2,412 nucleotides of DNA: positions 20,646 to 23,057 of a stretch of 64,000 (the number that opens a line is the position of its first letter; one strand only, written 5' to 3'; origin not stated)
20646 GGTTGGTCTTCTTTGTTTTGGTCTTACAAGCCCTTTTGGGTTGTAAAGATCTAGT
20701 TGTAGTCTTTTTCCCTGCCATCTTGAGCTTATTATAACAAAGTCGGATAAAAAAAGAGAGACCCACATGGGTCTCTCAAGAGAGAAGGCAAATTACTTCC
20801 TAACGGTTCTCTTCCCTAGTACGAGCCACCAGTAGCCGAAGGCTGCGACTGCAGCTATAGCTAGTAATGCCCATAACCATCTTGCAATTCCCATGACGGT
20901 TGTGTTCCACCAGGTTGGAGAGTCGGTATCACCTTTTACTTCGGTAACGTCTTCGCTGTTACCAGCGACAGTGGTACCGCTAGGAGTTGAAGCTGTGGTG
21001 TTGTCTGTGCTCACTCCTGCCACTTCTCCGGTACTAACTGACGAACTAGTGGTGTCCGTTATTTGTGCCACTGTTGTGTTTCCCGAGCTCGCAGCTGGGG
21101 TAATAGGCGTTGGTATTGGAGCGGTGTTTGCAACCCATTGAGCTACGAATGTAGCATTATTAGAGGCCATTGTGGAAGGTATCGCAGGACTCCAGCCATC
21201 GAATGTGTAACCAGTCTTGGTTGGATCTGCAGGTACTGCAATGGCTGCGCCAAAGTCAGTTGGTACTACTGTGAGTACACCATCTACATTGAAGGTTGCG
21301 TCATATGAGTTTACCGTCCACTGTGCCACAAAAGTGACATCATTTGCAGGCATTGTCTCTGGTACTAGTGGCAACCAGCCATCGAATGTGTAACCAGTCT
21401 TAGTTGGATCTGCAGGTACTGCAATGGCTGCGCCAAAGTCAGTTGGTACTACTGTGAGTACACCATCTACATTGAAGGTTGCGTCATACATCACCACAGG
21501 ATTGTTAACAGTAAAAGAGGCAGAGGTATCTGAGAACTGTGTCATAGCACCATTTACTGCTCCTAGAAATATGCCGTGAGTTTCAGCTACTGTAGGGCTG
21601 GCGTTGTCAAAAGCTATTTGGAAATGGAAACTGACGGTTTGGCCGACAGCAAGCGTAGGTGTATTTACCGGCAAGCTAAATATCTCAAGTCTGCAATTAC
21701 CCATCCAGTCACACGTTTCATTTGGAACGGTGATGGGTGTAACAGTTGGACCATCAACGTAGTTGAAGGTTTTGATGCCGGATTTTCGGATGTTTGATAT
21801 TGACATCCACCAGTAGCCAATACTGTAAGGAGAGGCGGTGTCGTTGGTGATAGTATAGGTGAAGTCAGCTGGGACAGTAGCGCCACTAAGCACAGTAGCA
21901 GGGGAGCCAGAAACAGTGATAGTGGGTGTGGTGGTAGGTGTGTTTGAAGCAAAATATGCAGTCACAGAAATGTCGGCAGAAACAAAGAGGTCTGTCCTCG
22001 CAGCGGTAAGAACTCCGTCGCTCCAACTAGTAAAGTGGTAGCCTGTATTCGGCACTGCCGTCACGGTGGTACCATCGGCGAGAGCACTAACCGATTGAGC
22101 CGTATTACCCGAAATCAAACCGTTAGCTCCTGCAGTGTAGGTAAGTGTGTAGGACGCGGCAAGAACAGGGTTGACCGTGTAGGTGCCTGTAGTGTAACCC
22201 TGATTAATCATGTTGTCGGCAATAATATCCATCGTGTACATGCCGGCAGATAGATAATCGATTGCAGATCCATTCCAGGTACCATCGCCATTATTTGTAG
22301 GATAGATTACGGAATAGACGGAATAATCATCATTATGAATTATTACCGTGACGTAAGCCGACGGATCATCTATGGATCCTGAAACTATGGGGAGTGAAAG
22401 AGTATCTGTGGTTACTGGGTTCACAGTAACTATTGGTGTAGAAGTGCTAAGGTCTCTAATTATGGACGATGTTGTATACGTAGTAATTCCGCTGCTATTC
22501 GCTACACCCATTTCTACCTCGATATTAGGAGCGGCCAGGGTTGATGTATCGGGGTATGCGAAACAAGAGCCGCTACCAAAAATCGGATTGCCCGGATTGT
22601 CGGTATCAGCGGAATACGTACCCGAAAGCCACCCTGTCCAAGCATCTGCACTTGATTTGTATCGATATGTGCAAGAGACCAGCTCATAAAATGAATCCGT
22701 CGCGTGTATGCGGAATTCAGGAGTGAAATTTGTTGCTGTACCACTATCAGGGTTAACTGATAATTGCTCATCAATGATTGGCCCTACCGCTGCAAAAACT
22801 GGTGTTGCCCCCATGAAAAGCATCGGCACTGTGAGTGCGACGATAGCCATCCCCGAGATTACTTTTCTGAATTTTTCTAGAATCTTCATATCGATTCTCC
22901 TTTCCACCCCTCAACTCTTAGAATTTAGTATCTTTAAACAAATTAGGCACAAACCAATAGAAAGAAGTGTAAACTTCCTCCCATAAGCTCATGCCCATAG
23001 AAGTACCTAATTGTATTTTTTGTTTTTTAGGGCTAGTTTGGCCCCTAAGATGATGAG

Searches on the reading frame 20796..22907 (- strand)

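Call 74: search_protein_families(library=pfam, proteins=[window:20796-22907:-], max_evalue=0.00001)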
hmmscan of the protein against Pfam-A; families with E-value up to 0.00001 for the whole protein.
window:20796-22907:- (704 aa): 2 families
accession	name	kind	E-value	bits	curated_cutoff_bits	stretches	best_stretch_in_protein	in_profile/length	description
PF09479.16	Flg_new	-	3e-13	50.1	27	2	535-574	1-40/65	Listeria-Bacteroides repeat domain (List_Bact_rpt)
PF18998.6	Flg_new_2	-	2.8e-11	43.7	23.6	1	253-322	1-72/73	Divergent InlB B-repeat domain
